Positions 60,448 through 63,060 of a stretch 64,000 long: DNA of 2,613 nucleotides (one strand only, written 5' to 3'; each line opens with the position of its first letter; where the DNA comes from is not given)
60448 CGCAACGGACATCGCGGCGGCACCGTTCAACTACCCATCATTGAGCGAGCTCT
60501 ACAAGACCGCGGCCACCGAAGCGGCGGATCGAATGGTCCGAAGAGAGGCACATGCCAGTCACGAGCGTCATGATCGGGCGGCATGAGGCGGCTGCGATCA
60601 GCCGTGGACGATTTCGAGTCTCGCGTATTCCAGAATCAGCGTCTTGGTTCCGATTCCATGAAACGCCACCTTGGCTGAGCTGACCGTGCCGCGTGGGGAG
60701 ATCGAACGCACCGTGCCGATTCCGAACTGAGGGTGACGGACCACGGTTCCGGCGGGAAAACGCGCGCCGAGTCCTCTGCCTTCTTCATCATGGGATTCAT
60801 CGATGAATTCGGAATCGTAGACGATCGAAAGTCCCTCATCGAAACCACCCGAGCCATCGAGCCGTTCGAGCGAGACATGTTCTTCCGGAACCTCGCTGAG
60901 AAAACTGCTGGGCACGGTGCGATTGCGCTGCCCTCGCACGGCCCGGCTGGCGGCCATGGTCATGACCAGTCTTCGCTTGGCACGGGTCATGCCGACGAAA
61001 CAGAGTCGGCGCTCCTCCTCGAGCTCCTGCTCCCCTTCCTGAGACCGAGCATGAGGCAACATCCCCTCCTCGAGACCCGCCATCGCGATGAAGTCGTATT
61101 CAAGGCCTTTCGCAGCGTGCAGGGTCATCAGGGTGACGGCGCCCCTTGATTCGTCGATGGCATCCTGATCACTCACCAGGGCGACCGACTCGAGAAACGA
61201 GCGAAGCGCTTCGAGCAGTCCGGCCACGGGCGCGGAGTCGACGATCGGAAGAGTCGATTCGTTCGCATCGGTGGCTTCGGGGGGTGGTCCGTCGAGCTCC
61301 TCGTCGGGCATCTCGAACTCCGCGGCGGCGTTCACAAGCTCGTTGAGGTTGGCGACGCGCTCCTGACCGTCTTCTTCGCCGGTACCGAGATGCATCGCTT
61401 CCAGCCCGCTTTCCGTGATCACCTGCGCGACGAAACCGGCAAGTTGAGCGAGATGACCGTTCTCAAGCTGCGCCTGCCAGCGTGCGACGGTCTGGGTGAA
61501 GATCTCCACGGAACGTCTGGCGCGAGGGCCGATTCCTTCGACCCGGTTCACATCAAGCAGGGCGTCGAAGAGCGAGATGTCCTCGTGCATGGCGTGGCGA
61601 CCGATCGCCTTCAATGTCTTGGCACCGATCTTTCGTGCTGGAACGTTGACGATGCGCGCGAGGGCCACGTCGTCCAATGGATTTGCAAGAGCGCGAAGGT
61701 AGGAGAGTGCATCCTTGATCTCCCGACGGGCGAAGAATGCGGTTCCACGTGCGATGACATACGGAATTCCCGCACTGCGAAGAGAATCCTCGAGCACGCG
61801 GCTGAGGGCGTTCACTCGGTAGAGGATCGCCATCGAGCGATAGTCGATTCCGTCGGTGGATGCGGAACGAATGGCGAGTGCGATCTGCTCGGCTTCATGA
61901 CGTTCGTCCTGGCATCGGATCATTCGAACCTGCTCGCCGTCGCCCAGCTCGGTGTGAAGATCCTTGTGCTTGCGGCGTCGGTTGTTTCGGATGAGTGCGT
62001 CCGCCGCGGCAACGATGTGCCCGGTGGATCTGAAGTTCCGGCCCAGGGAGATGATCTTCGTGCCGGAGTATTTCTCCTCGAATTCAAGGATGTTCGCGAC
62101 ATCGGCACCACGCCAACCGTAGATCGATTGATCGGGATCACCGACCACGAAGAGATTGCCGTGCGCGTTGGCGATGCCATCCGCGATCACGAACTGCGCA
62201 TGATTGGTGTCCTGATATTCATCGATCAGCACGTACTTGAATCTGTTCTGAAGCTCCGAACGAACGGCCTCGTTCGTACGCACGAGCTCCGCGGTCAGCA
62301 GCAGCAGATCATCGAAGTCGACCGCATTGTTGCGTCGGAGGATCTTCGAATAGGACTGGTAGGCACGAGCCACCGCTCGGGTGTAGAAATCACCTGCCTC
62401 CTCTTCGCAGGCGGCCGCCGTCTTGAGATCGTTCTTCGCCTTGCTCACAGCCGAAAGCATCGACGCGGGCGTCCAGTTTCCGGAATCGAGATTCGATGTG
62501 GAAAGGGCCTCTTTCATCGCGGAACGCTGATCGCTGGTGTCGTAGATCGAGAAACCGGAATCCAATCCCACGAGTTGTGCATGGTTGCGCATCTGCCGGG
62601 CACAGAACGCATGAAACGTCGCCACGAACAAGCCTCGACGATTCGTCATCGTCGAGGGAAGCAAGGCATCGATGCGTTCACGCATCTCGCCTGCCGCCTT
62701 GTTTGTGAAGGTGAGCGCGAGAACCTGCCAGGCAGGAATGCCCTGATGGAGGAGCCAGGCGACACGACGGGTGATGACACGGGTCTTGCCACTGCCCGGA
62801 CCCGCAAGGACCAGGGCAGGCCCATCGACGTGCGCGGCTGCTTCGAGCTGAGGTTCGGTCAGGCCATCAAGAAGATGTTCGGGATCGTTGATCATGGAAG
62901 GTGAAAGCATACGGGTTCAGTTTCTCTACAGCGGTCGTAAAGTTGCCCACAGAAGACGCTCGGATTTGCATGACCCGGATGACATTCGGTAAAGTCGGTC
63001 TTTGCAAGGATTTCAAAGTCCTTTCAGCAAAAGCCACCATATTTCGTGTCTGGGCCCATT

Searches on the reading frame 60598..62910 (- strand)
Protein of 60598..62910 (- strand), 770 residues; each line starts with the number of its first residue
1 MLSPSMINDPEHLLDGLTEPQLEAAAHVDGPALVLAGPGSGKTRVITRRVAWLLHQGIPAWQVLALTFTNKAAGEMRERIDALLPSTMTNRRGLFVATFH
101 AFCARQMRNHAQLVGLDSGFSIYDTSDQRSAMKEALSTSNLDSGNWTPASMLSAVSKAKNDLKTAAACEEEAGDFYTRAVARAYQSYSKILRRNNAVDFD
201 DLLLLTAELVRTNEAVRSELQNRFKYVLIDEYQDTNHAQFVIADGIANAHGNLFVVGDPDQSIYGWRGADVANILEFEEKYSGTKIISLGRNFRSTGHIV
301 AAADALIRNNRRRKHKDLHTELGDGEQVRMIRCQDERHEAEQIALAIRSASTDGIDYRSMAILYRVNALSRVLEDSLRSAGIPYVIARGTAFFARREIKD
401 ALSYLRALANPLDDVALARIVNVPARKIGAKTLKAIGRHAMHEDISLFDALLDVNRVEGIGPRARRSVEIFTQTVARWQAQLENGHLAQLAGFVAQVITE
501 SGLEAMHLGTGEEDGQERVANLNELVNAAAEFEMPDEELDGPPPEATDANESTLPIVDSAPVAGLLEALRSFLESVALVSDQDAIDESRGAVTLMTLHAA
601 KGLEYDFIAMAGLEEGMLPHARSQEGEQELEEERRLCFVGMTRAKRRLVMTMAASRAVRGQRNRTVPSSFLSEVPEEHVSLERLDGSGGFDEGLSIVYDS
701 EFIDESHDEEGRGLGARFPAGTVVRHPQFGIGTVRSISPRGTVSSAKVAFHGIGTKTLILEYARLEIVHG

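Call 56: search_protein_families(library=pfam, proteins=[window:60598-62910:-], max_evalue=0.00001)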
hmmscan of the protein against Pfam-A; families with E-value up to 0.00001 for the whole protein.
window:60598-62910:- (770 aa): 5 families
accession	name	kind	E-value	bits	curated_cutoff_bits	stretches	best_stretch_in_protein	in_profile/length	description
PF00580.27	UvrD-helicase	-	5e-85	285.9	23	1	18-281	2-270/271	UvrD/REP helicase N-terminal domain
PF13361.12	UvrD_C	-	1.3e-67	229.2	25.6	1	287-653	1-348/350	UvrD-like helicase C-terminal domain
PF13245.12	AAA_19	-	3.8e-21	76.1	25.1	1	25-265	5-132/134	AAA domain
PF13538.12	UvrD_C_2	-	7.4e-07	29.4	27.4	0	592-650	2-51/52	UvrD-like helicase C-terminal domain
PF13604.12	AAA_30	-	1.2e-06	28.8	27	0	20-81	5-67/191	AAA domain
